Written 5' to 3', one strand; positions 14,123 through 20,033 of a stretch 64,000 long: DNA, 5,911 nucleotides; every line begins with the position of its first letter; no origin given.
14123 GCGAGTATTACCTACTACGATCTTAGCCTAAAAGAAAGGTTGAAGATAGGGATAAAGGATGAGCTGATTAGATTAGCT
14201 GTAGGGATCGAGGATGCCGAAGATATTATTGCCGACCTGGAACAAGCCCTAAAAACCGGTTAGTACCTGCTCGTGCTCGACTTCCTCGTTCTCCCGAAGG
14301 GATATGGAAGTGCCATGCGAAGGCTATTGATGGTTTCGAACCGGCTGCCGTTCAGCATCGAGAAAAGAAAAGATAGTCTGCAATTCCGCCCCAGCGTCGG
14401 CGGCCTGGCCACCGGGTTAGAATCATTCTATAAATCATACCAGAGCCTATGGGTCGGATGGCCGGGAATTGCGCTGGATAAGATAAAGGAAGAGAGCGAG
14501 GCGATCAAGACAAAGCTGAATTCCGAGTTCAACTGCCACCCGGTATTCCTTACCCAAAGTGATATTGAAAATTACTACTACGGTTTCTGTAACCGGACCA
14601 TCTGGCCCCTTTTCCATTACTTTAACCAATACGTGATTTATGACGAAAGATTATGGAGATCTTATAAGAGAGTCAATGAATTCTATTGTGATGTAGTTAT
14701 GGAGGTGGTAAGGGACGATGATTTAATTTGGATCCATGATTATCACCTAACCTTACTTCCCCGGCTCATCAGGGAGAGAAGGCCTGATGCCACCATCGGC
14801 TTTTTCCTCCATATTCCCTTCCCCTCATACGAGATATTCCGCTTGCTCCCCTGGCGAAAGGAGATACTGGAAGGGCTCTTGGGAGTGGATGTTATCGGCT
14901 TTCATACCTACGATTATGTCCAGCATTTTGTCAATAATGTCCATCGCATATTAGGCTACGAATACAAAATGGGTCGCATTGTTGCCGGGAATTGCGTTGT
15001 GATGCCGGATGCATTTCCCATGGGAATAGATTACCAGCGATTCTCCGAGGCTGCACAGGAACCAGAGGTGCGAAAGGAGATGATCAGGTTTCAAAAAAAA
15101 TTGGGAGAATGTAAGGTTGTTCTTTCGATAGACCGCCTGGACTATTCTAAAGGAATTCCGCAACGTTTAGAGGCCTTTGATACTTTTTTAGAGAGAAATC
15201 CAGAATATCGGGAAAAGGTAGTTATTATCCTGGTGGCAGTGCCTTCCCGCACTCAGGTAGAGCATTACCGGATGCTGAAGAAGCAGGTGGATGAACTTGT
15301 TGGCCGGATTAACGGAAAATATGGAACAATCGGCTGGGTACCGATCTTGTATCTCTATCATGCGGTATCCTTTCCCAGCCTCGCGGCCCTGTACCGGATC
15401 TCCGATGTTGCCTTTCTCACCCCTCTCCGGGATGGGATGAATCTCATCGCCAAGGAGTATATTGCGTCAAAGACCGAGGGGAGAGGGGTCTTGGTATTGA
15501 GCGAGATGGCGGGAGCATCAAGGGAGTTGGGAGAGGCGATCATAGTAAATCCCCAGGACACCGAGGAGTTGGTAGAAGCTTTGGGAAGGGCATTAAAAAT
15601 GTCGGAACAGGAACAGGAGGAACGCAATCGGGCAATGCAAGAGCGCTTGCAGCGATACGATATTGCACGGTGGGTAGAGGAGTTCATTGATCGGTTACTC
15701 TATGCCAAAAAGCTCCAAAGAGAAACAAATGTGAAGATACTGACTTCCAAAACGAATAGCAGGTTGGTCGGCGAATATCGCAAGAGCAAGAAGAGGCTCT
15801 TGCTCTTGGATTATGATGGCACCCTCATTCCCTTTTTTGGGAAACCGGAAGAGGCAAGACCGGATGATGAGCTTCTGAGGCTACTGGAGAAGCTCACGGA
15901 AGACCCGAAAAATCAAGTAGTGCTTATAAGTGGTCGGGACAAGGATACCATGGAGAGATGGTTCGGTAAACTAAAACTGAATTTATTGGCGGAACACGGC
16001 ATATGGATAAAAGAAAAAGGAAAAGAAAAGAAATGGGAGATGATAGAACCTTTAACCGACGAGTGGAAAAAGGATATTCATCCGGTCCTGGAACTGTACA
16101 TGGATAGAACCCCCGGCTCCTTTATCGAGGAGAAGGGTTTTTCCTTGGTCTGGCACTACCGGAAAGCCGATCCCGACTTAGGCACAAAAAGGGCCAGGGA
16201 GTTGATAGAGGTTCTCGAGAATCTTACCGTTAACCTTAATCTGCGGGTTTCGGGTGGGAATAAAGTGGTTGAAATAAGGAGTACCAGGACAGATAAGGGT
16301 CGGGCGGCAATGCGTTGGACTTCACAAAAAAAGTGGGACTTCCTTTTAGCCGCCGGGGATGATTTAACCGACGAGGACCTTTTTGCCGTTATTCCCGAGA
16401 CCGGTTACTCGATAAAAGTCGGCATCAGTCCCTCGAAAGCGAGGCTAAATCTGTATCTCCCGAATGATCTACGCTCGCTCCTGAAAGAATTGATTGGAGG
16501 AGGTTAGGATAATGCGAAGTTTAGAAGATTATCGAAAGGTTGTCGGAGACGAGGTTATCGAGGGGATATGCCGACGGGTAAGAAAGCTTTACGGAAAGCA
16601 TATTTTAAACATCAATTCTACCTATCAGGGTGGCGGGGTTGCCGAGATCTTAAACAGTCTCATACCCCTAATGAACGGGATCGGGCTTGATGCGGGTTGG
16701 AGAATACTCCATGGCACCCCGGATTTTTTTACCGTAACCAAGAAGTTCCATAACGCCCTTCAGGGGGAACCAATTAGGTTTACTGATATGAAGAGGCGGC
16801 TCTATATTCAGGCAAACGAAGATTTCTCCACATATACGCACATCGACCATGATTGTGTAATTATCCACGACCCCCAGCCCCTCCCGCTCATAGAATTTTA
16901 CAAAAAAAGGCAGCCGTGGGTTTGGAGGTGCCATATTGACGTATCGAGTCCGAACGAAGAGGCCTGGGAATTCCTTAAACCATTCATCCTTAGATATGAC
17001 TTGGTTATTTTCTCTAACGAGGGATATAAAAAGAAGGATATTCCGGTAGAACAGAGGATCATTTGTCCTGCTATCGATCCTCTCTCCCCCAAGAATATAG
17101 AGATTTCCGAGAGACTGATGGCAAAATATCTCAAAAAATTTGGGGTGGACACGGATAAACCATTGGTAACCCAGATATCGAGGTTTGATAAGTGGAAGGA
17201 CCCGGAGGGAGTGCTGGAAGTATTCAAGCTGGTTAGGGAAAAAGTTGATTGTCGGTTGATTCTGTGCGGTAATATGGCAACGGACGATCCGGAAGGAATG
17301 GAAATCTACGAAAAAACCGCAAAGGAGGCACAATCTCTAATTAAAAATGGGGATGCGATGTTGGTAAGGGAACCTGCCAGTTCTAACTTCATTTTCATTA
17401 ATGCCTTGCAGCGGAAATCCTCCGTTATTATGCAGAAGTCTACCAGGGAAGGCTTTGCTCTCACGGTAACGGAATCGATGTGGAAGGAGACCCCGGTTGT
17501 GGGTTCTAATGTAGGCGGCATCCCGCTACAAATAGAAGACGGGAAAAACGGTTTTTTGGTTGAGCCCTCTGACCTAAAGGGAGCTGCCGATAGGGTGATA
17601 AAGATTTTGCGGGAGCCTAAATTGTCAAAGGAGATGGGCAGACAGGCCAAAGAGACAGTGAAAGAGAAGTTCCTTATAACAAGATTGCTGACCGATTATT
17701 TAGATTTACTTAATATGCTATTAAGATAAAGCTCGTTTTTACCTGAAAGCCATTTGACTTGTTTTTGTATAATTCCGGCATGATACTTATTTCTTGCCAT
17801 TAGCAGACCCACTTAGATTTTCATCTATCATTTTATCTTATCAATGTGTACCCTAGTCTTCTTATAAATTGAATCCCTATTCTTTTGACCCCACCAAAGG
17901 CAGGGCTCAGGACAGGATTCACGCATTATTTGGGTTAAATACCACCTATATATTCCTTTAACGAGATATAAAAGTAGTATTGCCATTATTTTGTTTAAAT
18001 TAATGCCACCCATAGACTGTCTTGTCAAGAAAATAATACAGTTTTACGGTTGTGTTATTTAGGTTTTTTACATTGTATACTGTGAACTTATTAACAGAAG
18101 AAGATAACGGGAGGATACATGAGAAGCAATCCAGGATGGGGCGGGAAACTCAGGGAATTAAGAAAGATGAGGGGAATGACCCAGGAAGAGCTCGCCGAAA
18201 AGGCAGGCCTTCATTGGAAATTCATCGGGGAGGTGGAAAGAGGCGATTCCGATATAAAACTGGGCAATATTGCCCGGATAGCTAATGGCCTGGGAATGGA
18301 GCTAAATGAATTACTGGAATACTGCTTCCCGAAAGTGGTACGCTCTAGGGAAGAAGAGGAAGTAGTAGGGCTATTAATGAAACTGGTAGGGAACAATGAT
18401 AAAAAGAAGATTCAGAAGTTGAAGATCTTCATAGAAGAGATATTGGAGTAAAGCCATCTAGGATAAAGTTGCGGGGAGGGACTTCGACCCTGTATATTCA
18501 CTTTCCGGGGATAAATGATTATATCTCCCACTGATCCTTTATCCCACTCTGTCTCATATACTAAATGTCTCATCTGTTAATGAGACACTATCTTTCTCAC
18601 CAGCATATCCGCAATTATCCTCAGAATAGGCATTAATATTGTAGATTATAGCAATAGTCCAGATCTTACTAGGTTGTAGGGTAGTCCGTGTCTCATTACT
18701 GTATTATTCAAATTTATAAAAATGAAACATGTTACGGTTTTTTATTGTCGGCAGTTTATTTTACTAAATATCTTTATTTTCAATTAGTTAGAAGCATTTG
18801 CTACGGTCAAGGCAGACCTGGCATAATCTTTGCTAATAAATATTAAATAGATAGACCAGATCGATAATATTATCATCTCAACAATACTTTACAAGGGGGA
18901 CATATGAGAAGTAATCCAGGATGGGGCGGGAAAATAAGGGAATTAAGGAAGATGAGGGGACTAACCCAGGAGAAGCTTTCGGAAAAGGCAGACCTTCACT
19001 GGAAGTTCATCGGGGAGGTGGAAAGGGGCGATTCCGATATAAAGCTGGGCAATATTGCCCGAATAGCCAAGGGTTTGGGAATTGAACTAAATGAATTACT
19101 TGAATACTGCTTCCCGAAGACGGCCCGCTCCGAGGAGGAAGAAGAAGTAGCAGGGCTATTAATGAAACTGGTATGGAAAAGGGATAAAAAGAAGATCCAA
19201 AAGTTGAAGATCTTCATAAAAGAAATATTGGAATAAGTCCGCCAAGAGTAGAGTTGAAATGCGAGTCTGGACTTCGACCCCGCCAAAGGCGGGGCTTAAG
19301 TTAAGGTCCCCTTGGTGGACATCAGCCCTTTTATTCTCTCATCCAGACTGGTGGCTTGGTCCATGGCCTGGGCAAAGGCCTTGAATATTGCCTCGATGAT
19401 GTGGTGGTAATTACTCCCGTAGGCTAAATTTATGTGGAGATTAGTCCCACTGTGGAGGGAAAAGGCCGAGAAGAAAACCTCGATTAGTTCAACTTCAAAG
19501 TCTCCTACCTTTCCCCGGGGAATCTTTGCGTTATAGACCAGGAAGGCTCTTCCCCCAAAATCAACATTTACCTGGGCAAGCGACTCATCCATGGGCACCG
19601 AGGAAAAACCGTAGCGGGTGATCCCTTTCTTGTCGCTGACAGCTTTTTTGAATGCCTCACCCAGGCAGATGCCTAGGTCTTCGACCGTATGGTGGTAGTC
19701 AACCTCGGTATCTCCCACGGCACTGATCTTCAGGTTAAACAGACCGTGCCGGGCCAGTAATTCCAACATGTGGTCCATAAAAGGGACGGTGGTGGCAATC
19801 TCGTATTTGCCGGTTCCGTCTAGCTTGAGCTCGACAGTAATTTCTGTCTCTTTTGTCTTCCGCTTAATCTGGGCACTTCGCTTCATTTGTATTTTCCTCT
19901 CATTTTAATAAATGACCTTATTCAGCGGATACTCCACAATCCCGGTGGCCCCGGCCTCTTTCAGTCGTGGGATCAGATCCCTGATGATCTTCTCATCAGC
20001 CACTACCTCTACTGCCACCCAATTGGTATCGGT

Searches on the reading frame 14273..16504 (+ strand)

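Call 51: search_protein_families(library=pfam, proteins=[window:14273-16504:+], max_evalue=0.001)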
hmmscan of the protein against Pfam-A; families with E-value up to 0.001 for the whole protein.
window:14273-16504:+ (744 aa): 4 families
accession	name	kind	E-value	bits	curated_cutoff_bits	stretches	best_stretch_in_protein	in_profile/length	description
PF00982.27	Glyco_transf_20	-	5.2e-163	543.6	32.5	1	17-475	2-471/473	Glycosyltransferase family 20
PF02358.22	Trehalose_PPase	-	1e-56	192.1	27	1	511-719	1-218/235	Trehalose-phosphatase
PF00534.26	Glycos_transf_1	-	6.4e-06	26.2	26.4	0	271-313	5-49/172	Glycosyl transferases group 1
PF08282.18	Hydrolase_3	-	0.00068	19.9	20.9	0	511-589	2-72/255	haloacid dehalogenase-like hydrolase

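Call 96: search_protein_families(library=ncbifam, proteins=[window:14273-16504:+], max_evalue=0.00001)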
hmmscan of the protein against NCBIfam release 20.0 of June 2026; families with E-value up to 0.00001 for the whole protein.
window:14273-16504:+ (744 aa): 8 families
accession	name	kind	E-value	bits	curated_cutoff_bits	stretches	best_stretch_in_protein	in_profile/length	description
NF011071.0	PRK14501.1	equivalog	0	1032.4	634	1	15-741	1-725/729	bifunctional alpha,alpha-trehalose-phosphate synthase (UDP-forming)/trehalose-phosphatase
TIGR02400.1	trehalose_OtsA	equivalog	4.4e-179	596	564.85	1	17-475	1-454/456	alpha,alpha-trehalose-phosphate synthase (UDP-forming)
TIGR02398.1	gluc_glyc_Psyn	equivalog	6.7e-112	374.6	569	2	238-474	243-479/487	glucosylglycerol-phosphate synthase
NF007513.0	PRK10117.1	equivalog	1.4e-110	370.4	759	1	15-480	1-456/474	alpha,alpha-trehalose-phosphate synthase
TIGR00685.1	T6PP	equivalog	2.5e-43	148.7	68.05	1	505-739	1-247/250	trehalose-phosphatase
TIGR01484.1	HAD-SF-IIB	subfamily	1.9e-23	83.7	41.8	1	509-709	1-217/221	HAD-IIB family hydrolase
NF007560.0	PRK10187.1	equivalog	2.2e-18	66.5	327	1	510-739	17-242/266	trehalose-phosphatase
TIGR04047.1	MSMEG_0565_glyc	hypoth_equivalog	1.7e-11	43.8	259.85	1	244-462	160-358/373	MSMEG_0565 family glycosyltransferase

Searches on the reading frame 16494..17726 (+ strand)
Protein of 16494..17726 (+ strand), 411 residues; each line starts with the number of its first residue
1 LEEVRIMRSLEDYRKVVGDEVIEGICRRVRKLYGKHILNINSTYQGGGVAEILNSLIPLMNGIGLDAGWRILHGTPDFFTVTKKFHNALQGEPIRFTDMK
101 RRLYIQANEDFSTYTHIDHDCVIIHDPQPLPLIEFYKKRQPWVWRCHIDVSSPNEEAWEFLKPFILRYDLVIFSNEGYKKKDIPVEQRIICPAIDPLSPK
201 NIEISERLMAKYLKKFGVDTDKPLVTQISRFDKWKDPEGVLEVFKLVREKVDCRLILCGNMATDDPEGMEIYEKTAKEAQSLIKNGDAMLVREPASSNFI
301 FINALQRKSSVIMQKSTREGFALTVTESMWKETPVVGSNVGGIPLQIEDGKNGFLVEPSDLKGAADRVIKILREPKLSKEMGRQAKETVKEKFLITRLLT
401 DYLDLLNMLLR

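Call 51: search_protein_families(library=pfam, proteins=[window:16494-17726:+], max_evalue=0.001)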
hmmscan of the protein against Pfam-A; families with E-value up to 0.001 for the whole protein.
window:16494-17726:+ (411 aa): 3 families
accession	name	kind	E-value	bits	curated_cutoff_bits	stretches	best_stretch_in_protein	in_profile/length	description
PF21269.3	TreT_GT1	-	4.5e-60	201.9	27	1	39-179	1-143/144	Trehalose synthase, N-terminal domain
PF00534.26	Glycos_transf_1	-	7.2e-27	94.4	26.4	1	213-387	6-171/172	Glycosyl transferases group 1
PF13692.12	Glyco_trans_1_4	-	1.1e-15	58.6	27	1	223-373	2-141/142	Glycosyl transferases group 1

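Call 96: search_protein_families(library=ncbifam, proteins=[window:16494-17726:+], max_evalue=0.00001)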
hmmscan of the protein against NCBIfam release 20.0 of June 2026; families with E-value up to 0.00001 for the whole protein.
window:16494-17726:+ (411 aa): 19 families
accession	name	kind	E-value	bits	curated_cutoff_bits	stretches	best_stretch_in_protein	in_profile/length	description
NF041139.1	TreT_Thcocales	equivalog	2.3e-129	431.8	775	1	8-408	12-411/412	trehalose synthase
TIGR03999.1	thiol_BshA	equivalog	6.4e-28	97.7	273.7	1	210-409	187-373/375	N-acetyl-alpha-D-glucosaminyl L-malate synthase BshA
TIGR03088.1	stp2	hypoth_equivalog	1.3e-15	57.3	409.05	1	163-409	135-373/374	TIGR03088 family PEP-CTERM/XrtA system glycosyltransferase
TIGR03449.1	mycothiol_MshA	equivalog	2.2e-15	56.5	462.5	1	210-388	208-383/406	D-inositol-3-phosphate glycosyltransferase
TIGR02149.1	glgA_Coryne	subfamily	2.5e-15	56.5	302.4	1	210-394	192-375/391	glycogen synthase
NF041876.1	EPS_EpsE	equivalog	1.2e-14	54.4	400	1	234-395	226-382/389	exopolysaccharide biosynthesis GT4 family glycosyltransferase EpsE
NF038229.1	Glyco4_Geo_Pelo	equivalog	4.4e-11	42.4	400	1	245-410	185-337/338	GPMC system family 4 glycosyltransferase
NF047880.1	glyco_SdgA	exception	6.4e-11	41.5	800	1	304-402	385-483/488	serine-aspartate repeat adhesin O-glycosyltransferase SdgA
NF038295.1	EPS_HpsP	equivalog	9.6e-11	41.3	550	1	199-395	182-373/388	hormogonium polysaccharide biosynthesis glycosyltransferase HpsP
TIGR02470.1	sucr_synth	equivalog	3.7e-09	35.3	810.4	1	219-382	547-721/784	sucrose synthase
NF053787.1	GlcN_PG_synth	equivalog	8.1e-08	31.5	480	1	309-401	262-351/361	N-acetylglucosaminyl phosphatidylglycerol synthase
TIGR02472.1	sucr_P_syn_N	equivalog_domain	1.6e-07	30.5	576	1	184-405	208-437/439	sucrose-phosphate synthase, putative, glycosyltransferase domain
TIGR04063.1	stp3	hypoth_equivalog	5.5e-07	28.8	442.05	1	224-405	215-391/397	TIGR04063 family PEP-CTERM/XrtA system glycosyltransferase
TIGR04157.1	glyco_rSAM_CFB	subfamily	1.3e-06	27.7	400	0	316-401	308-401/406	TIGR04157 family glycosyltransferase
TIGR04047.1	MSMEG_0565_glyc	hypoth_equivalog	1.5e-06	27.6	259.85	1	223-386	194-352/373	MSMEG_0565 family glycosyltransferase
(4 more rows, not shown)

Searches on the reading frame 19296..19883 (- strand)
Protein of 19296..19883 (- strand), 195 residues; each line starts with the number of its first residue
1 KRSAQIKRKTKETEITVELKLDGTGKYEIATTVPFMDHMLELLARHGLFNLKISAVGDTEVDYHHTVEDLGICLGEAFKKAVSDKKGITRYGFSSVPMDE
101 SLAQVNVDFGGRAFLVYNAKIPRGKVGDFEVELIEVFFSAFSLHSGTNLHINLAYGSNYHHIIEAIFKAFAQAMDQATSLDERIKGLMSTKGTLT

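Call 96: search_protein_families(library=ncbifam, proteins=[window:19296-19883:-], max_evalue=0.00001)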
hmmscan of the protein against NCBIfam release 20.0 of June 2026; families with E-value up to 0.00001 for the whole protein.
window:19296-19883:- (195 aa): 13 families
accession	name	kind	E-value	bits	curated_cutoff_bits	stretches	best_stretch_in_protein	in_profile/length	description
NF002115.0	PRK00951.2-5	equivalog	6.6e-91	303.3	289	1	1-194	2-195/195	imidazoleglycerol-phosphate dehydratase HisB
NF002111.0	PRK00951.2-1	equivalog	8.2e-80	266.9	231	1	1-194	3-194/194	imidazoleglycerol-phosphate dehydratase HisB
NF002112.0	PRK00951.2-2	equivalog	2.3e-78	262.4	315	1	2-194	2-194/194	imidazoleglycerol-phosphate dehydratase HisB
NF002109.0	PRK00951.1-5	equivalog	7.2e-76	254.3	278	1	2-194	3-196/196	imidazoleglycerol-phosphate dehydratase HisB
NF002116.0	PRK00951.2-6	equivalog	3e-73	246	269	1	1-194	3-197/197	imidazoleglycerol-phosphate dehydratase HisB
NF002106.0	PRK00951.1-1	equivalog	8.3e-72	241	283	1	2-194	4-197/197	imidazoleglycerol-phosphate dehydratase HisB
NF002107.0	PRK00951.1-2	equivalog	1.1e-70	237.3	267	1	2-194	2-194/194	imidazoleglycerol-phosphate dehydratase HisB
NF002114.0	PRK00951.2-4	equivalog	7.2e-70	234.5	189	1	4-194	2-190/190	imidazoleglycerol-phosphate dehydratase HisB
NF002108.0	PRK00951.1-3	equivalog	1.7e-69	233.6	328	1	2-194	10-203/205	imidazoleglycerol-phosphate dehydratase HisB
NF003937.0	PRK05446.1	equivalog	8.9e-68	228.9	443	1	1-194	166-355/355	bifunctional histidinol-phosphatase/imidazoleglycerol-phosphate dehydratase HisB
NF002110.2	PRK00951.1-6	equivalog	9.5e-68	227.9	266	1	2-194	1-199/199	imidazoleglycerol-phosphate dehydratase HisB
NF002113.0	PRK00951.2-3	equivalog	4.8e-63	212.5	288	1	2-193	2-189/190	imidazoleglycerol-phosphate dehydratase HisB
NF010121.0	PRK13598.1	equivalog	2.6e-50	170.9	295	1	2-194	3-193/193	imidazoleglycerol-phosphate dehydratase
